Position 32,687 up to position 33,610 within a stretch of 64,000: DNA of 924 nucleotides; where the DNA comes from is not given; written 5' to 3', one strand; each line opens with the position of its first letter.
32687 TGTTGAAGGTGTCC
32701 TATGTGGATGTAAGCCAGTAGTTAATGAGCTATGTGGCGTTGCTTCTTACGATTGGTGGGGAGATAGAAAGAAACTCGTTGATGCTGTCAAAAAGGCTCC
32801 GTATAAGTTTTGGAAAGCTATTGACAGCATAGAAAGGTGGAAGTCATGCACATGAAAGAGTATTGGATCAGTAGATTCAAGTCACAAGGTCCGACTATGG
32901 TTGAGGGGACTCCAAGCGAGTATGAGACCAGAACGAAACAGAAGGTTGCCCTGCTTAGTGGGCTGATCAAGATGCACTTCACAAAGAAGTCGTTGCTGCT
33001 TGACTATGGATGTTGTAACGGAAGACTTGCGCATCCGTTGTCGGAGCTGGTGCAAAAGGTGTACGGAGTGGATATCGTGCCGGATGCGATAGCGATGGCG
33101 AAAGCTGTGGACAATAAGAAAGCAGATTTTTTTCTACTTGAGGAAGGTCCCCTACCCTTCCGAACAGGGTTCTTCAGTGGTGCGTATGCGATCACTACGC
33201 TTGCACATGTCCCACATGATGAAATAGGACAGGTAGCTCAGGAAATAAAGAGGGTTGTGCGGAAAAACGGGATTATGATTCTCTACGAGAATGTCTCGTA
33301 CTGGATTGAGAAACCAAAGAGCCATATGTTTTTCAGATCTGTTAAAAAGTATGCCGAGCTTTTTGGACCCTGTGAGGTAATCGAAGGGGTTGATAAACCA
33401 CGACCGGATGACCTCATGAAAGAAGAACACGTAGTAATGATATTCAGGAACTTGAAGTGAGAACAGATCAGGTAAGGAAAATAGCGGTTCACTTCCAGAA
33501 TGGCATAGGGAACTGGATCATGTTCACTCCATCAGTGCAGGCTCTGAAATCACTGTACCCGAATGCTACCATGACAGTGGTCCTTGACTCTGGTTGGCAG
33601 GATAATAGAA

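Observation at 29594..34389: Glycosyltransferase cassette embedded in the virion-structure operon (candidate virion glycosylation system)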

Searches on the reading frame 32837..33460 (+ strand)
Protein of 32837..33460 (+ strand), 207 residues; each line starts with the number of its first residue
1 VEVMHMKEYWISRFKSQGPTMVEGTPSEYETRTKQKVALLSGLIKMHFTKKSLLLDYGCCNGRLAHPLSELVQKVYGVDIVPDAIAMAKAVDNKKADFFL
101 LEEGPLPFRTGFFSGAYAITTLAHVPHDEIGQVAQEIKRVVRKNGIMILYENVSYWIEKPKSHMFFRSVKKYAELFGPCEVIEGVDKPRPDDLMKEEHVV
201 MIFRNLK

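Call 3: search_protein_families(library=pfam, proteins=[window:32837-33460:+], max_evalue=0.1)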
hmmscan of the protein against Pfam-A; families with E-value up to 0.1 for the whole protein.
window:32837-33460:+ (207 aa): 6 families
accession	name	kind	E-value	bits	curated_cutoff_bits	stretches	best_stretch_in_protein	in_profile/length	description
PF08241.18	Methyltransf_11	-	1.6e-14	54.7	21.2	1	55-149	1-95/95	Methyltransferase domain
PF13649.12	Methyltransf_25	-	1.2e-12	48.8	27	1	55-145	2-97/97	Methyltransferase domain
PF13847.12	Methyltransf_31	-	2e-07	31.2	27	1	53-149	6-109/145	Methyltransferase domain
PF13489.12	Methyltransf_23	-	4e-07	30.4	27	1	50-149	22-116/164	Methyltransferase domain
PF08242.18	Methyltransf_12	-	1.5e-05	26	30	1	55-146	1-97/98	Methyltransferase domain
PF05401.17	NodS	-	0.0039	17.5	24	1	51-97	44-90/201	Nodulation protein S (NodS)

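Call 4: search_protein_families(library=phrogs, proteins=[window:32837-33460:+], max_evalue=0.01)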
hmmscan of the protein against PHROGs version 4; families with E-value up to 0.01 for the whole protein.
window:32837-33460:+ (207 aa): 4 families
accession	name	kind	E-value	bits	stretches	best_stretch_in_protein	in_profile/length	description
phrog_4752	-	other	1e-08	35.8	1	37-161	38-170/241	tRNA methyltransferase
phrog_22502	-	other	5.4e-05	24.1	1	47-157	69-183/276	methyltransferase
phrog_11787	-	other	0.00025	21.1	1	33-91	292-351/458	DNA methyltransferase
phrog_27380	-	other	0.00062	20.3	1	46-147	86-188/285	methyltransferase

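Call 29: search_protein_families(library=ncbifam, proteins=[window:32837-33460:+], max_evalue=0.1)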
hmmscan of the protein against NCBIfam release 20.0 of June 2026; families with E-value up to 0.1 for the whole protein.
window:32837-33460:+ (207 aa): 23 families
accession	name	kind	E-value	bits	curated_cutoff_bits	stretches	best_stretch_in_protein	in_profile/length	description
NF045667.1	MTase_DVU1556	equivalog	2.9e-08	33.4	155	1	46-149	18-119/213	DVU_1556 family methyltransferase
TIGR04345.1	ovoA_Cterm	equivalog_domain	2.5e-06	27.2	170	1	50-107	41-99/242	putative 4-mercaptohistidine N1-methyltransferase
TIGR01983.1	UbiG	equivalog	1.5e-05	24.4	102.95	1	50-95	49-94/228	bifunctional 2-polyprenyl-6-hydroxyphenol methylase/3-demethylubiquinol 3-O-methyltransferase UbiG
NF004452.0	PRK05785.1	equivalog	3.5e-05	23.4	207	1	44-148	45-144/228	hypothetical protein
TIGR02021.1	BchM-ChlM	equivalog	0.00027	20.4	158.9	1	38-146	43-152/218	magnesium protoporphyrin IX methyltransferase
NF041255.1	mycofact_MftM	equivalog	0.00047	19.6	200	1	52-146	141-238/289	mycofactocin oligosaccharide methyltransferase MftM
NF007610.0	PRK10258.1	equivalog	0.0005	19.5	342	1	49-148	41-137/251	malonyl-ACP O-methyltransferase BioC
NF043040.1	corrin_prot_MT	hypoth_equivalog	0.00059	19.3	180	1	22-153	8-151/216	corrinoid protein-associated methyltransferase CpaM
NF008300.0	PRK11088.1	equivalog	0.0015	18.1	303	1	43-149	78-179/272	23S rRNA (guanine(745)-N(1))-methyltransferase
TIGR01934.1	MenG_MenH_UbiE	subfamily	0.0019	17.6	158.35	1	48-154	37-146/223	ubiquinone/menaquinone biosynthesis methyltransferase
NF040539.1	AST_met_ArsM_2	exception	0.0024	17.8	240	1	50-155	56-169/262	putative arsinothricin biosynthesis methyltransferase ArsM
NF053511.1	tRNA_U34_MnmM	equivalog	0.0062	16.1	135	1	37-90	4-60/183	tRNA 5-(aminomethyl)-2-thiouridylate-methyltransferase MnmM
TIGR00479.1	rumA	equivalog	0.0098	14.8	183.55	1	47-90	290-333/432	23S rRNA (uracil(1939)-C(5))-methyltransferase RlmD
NF045649.1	2X_seleno_MduS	exception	0.017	14.1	380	1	53-148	44-146/338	methyltransferase domain-containing selenoprotein MduS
NF041650.1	nod_mtase_NodS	equivalog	0.026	14.2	300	1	54-93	42-81/190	nodulation methyltransferase NodS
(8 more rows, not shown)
